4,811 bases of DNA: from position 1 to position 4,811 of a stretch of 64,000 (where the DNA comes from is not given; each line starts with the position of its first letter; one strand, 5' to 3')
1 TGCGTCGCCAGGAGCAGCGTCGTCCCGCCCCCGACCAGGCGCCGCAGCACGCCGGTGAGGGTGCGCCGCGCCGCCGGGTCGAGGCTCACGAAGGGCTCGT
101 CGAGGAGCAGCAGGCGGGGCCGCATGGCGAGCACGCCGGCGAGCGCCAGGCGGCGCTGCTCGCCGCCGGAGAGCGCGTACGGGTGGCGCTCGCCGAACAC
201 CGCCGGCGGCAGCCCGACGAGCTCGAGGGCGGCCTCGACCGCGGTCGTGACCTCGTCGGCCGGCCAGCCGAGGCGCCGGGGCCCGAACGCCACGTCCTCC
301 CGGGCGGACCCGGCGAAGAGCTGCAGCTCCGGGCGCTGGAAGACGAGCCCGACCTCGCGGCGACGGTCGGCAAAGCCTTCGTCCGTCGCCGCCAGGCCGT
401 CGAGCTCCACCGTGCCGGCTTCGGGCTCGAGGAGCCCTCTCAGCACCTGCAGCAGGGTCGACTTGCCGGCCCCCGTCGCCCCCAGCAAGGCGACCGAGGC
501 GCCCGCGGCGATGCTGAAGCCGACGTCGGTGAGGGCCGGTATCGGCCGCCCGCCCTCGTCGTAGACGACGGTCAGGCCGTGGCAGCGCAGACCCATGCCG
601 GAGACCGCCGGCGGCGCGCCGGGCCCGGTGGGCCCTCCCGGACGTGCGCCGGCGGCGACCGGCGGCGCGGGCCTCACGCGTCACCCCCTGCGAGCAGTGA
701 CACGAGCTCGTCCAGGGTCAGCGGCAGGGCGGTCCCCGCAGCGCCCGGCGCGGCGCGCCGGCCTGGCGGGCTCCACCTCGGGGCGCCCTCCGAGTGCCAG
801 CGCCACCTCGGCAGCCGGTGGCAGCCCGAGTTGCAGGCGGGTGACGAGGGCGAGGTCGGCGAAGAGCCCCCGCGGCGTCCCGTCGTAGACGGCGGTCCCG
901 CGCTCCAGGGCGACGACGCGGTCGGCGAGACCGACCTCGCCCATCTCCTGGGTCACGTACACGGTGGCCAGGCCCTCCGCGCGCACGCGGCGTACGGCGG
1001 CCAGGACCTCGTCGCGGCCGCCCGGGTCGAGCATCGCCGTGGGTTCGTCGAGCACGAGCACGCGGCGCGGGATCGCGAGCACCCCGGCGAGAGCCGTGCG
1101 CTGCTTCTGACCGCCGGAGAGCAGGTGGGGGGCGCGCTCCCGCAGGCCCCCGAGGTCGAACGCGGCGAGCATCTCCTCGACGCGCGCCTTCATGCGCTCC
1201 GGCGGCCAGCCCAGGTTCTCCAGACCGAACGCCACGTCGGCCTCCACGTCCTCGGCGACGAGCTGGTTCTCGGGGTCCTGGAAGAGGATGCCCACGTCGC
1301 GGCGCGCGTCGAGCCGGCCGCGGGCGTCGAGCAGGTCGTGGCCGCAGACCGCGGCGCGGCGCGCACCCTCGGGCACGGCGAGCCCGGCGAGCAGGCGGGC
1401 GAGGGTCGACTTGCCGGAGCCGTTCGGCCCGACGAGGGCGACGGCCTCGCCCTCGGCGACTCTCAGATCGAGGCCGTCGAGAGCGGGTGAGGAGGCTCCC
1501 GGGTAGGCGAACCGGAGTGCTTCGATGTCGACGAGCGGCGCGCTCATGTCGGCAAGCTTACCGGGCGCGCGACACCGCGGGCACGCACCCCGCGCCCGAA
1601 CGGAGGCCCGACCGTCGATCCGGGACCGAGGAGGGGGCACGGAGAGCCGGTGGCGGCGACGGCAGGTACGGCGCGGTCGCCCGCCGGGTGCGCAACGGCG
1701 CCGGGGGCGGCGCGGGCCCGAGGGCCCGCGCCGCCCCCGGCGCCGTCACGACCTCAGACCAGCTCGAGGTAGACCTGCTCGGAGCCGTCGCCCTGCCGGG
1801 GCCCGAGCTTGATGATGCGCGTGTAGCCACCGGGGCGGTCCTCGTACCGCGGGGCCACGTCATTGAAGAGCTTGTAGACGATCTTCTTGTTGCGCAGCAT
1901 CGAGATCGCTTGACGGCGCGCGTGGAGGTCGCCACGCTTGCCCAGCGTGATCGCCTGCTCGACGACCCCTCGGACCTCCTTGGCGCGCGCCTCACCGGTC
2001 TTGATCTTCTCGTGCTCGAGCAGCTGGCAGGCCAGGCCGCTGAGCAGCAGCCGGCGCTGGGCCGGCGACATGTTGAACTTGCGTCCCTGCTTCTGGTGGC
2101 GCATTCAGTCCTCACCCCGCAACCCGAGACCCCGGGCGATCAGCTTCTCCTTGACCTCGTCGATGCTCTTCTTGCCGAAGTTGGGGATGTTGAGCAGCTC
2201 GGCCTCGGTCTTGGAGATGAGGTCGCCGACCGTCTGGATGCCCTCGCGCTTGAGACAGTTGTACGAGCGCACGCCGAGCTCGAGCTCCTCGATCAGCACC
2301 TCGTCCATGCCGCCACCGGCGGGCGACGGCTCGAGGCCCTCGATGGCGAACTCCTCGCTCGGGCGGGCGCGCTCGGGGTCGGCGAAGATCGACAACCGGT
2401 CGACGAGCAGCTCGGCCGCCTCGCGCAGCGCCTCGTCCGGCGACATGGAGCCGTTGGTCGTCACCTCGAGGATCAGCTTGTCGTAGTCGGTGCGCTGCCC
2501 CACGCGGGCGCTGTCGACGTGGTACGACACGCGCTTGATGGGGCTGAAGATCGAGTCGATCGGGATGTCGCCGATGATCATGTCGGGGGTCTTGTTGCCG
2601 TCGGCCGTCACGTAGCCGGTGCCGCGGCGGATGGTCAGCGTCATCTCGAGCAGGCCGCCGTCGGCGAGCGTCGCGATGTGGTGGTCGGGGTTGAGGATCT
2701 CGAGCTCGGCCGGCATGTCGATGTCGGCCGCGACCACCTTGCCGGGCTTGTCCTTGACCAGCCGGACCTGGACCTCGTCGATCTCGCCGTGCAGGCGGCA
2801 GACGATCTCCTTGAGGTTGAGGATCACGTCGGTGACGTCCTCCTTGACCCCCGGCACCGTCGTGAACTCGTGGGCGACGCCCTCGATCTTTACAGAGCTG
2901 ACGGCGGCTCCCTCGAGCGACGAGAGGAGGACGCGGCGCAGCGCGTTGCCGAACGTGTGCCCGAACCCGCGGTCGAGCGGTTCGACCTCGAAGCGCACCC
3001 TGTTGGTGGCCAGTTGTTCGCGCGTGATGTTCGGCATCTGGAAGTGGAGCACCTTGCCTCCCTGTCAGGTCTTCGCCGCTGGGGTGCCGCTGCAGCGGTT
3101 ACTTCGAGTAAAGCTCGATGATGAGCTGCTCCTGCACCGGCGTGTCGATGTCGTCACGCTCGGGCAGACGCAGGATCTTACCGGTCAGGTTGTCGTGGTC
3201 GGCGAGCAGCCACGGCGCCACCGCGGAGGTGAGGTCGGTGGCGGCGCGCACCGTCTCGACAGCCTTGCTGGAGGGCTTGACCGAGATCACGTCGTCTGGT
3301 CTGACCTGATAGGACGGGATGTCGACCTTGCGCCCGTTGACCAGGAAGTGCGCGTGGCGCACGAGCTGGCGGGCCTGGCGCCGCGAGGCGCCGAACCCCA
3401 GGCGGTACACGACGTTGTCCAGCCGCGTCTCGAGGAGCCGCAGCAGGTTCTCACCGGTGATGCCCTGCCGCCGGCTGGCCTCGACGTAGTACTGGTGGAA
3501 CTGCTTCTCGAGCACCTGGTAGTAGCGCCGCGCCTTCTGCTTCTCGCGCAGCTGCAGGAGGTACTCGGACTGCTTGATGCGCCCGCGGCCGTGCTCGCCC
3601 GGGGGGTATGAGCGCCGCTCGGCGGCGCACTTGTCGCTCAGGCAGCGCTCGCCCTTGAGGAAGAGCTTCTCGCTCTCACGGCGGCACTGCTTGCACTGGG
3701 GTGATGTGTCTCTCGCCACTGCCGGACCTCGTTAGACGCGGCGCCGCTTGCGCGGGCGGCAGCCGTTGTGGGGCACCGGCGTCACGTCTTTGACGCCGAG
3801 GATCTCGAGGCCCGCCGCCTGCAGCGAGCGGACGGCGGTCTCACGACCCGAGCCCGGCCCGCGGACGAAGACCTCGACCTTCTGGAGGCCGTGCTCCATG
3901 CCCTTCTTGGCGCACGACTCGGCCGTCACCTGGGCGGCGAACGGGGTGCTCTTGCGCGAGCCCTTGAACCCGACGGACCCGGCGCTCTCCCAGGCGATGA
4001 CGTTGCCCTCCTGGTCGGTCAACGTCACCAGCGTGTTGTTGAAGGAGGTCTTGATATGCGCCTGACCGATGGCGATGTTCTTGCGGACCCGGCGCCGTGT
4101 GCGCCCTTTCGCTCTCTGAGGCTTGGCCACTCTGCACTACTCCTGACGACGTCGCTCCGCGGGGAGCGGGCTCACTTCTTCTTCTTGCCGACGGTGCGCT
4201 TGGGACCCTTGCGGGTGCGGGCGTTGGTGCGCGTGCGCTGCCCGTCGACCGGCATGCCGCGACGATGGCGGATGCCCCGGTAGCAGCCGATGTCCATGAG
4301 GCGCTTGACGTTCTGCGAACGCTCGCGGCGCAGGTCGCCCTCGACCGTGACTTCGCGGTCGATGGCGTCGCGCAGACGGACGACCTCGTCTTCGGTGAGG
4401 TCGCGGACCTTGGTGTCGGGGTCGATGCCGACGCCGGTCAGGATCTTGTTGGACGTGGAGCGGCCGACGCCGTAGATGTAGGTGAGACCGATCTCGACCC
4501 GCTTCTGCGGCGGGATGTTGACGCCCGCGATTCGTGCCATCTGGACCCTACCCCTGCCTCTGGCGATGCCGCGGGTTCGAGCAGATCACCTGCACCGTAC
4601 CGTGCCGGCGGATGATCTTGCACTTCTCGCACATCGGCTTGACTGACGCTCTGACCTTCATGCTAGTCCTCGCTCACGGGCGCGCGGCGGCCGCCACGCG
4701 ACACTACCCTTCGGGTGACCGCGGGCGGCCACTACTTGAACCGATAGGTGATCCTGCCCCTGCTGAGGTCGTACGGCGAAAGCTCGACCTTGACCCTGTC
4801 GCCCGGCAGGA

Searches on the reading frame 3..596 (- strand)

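Call 40: search_protein_families(library=ncbifam, proteins=[window:3-596:-], max_evalue=0.00001)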
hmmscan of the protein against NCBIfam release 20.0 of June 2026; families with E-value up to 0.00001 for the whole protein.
window:3-596:- (198 aa): 178 families (the best 25 are shown)
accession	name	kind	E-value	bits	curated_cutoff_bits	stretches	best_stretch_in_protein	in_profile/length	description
TIGR04521.1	ECF_ATPase_2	equivalog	4e-57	193.4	330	1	8-196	6-200/279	energy-coupling factor transporter ATPase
TIGR01166.1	cbiO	subfamily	1.8e-50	171.1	211.8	1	21-198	7-184/190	cobalt ABC transporter, ATP-binding protein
NF010158.0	PRK13637.1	equivalog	1e-49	169.2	390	1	1-186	1-189/287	energy-coupling factor transporter ATPase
TIGR04520.1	ECF_ATPase_1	equivalog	9.9e-46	156.3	315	1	6-189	4-184/269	energy-coupling factor transporter ATPase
NF010155.0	PRK13634.1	equivalog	2.4e-44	151.8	413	1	21-188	22-192/290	energy-coupling factor ABC transporter ATP-binding protein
NF010156.0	PRK13635.1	equivalog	2.4e-41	141.8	392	1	16-189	17-188/279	energy-coupling factor ABC transporter ATP-binding protein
NF010171.0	PRK13652.1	equivalog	1.8e-40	138.8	476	1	20-188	18-184/277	cobalt transporter ATP-binding subunit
NF010170.0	PRK13651.1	equivalog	1.4e-38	132.5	432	2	77-198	102-222/308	cobalt transporter ATP-binding subunit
NF010157.0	PRK13636.1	equivalog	3.1e-36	125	463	1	11-197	14-198/285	cobalt transporter ATP-binding subunit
TIGR00968.1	3a0106s01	subfamily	1.8e-35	122.6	342.75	1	21-187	15-176/237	sulfate ABC transporter ATP-binding protein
TIGR02857.1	CydD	equivalog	7.6e-34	117.5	435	1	3-197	322-514/529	thiol reductant ABC exporter subunit CydD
TIGR03265.1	PhnT2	equivalog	8.5e-33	114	457.7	1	21-187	19-180/353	putative 2-aminoethylphosphonate ABC transporter ATP-binding protein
NF010166.0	PRK13646.1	equivalog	2.3e-32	112.4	458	1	4-187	4-191/286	energy-coupling factor transporter ATPase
TIGR02673.1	FtsE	equivalog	8.5e-32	110.6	264.85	1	17-198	13-194/214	cell division ATP-binding protein FtsE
NF010153.0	PRK13631.1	equivalog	1.7e-31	109.4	463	1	3-185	22-220/320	cobalt transporter ATP-binding subunit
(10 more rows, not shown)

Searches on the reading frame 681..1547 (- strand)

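Call 40: search_protein_families(library=ncbifam, proteins=[window:681-1547:-], max_evalue=0.00001)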
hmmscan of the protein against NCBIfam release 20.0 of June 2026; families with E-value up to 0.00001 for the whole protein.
window:681-1547:- (288 aa): 181 families (the best 25 are shown)
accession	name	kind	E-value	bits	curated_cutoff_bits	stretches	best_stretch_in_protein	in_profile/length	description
TIGR04520.1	ECF_ATPase_1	equivalog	4e-77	259.3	315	1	6-252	1-247/269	energy-coupling factor transporter ATPase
NF010156.0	PRK13635.1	equivalog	2e-66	224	392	1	3-252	3-251/279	energy-coupling factor ABC transporter ATP-binding protein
TIGR04521.1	ECF_ATPase_2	equivalog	2.7e-58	197.2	330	1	8-252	3-256/279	energy-coupling factor transporter ATPase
NF010167.0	PRK13648.1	subfamily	6.6e-52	176.5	241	1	5-253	7-254/269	energy-coupling factor transporter ATPase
TIGR01166.1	cbiO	subfamily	7.7e-52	175.5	211.8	1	21-200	6-185/190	cobalt ABC transporter, ATP-binding protein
NF010171.0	PRK13652.1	equivalog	1.9e-49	168.2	476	1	5-248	3-245/277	cobalt transporter ATP-binding subunit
NF010158.0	PRK13637.1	equivalog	2e-48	164.9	390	1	9-250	6-254/287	energy-coupling factor transporter ATPase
NF010155.0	PRK13634.1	equivalog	2.3e-47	161.7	413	1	21-251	21-256/290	energy-coupling factor ABC transporter ATP-binding protein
NF010157.0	PRK13636.1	equivalog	3.2e-47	161.1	463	1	5-243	5-244/285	cobalt transporter ATP-binding subunit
NF010159.0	PRK13638.1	equivalog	1.8e-39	135.7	489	1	18-243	12-238/271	energy-coupling factor ABC transporter ATP-binding protein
TIGR00968.1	3a0106s01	subfamily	1.8e-39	135.6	342.75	1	21-230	14-220/237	sulfate ABC transporter ATP-binding protein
NF010170.0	PRK13651.1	equivalog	2.4e-37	128.5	432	1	80-232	102-256/308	cobalt transporter ATP-binding subunit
TIGR03265.1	PhnT2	equivalog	5.5e-37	127.8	457.7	1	21-230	18-224/353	putative 2-aminoethylphosphonate ABC transporter ATP-binding protein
TIGR01188.1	drrA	subfamily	2.1e-36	125.8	312.45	1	21-229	7-212/302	daunorubicin resistance ABC transporter, ATP-binding protein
NF010153.0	PRK13631.1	equivalog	1.9e-35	122.4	463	1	22-248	41-283/320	cobalt transporter ATP-binding subunit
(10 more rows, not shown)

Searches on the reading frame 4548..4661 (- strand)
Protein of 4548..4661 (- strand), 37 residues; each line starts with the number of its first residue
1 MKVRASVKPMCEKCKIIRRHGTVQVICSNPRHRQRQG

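Call 87: search_protein_families(library=ncbifam, proteins=[window:4548-4661:-], max_evalue=1e-10)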
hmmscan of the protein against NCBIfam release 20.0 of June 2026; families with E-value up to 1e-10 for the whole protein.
window:4548-4661:- (37 aa): 2 families
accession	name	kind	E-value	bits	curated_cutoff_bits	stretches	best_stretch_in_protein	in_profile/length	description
TIGR01022.1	rpmJ_bact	equivalog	1.9e-22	79.1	22.7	1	1-37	1-37/37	50S ribosomal protein L36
NF002021.1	PRK00831.1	exception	7.5e-11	41.8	70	1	1-37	1-41/41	type B 50S ribosomal protein L36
